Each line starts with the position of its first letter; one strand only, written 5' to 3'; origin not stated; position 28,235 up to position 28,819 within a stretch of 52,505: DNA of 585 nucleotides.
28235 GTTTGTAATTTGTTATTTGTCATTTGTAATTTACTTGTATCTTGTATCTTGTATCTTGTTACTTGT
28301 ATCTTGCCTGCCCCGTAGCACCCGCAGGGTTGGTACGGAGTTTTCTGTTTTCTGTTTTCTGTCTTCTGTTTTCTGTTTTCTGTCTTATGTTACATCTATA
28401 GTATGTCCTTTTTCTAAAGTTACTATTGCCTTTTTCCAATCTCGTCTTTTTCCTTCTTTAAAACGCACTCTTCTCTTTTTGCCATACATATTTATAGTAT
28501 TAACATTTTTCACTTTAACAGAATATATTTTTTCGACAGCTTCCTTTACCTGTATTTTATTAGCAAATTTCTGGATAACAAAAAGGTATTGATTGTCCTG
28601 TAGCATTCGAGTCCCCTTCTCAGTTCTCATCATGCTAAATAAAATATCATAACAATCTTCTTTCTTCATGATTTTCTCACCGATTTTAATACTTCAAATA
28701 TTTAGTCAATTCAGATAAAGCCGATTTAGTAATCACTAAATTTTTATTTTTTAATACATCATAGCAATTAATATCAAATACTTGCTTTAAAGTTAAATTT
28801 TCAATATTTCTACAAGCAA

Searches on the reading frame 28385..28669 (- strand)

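Call 12: search_protein_families(library=ncbifam, proteins=[window:28385-28669:-])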
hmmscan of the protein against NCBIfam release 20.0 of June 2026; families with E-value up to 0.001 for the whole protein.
window:28385-28669:- (94 aa): 18 families
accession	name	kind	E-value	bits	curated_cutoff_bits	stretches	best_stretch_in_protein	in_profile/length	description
NF004363.0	PRK05738.2-4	equivalog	4.1e-31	107.4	81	1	5-93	3-92/96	50S ribosomal protein L23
NF004360.0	PRK05738.1-5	equivalog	2.2e-27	95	118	1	2-94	4-96/99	50S ribosomal protein L23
NF004366.0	PRK05738.3-2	equivalog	3.5e-27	94.7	111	1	6-93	4-92/96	50S ribosomal protein L23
NF004364.0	PRK05738.2-5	equivalog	8.1e-27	93.7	117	1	3-93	5-95/101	50S ribosomal protein L23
NF004359.0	PRK05738.1-3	equivalog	9.2e-25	86.7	94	1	1-93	1-94/99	50S ribosomal protein L23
NF004368.0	PRK05738.3-4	equivalog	5e-21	74.6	122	1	4-91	7-94/100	50S ribosomal protein L23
NF008919.0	PRK12280.1-3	equivalog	1.9e-18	67.1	150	1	14-92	11-89/157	50S ribosomal protein L23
NF004365.0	PRK05738.3-1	equivalog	2.8e-18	66.1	166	1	8-92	11-95/100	50S ribosomal protein L23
NF004358.0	PRK05738.1-1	equivalog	7.3e-18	64.7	134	1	4-93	5-95/100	50S ribosomal protein L23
NF004362.0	PRK05738.2-2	equivalog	4.5e-17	62.1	101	1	4-92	2-89/93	50S ribosomal protein L23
NF004361.0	PRK05738.2-1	equivalog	2.3e-14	53.4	144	1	6-87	3-85/98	50S ribosomal protein L23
NF004370.0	PRK05738.3-6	equivalog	1.2e-13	51.2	103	1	5-93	3-92/96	50S ribosomal protein L23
NF004369.0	PRK05738.3-5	equivalog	1.5e-12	47.7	177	1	15-93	25-100/104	50S ribosomal protein L23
NF011118.0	PRK14548.1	equivalog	4.3e-12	46.2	82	1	7-74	2-72/84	50S ribosomal protein L23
TIGR03636.1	uL23_arch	equivalog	2e-11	44.1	94.95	1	14-74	2-65/77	50S ribosomal protein L23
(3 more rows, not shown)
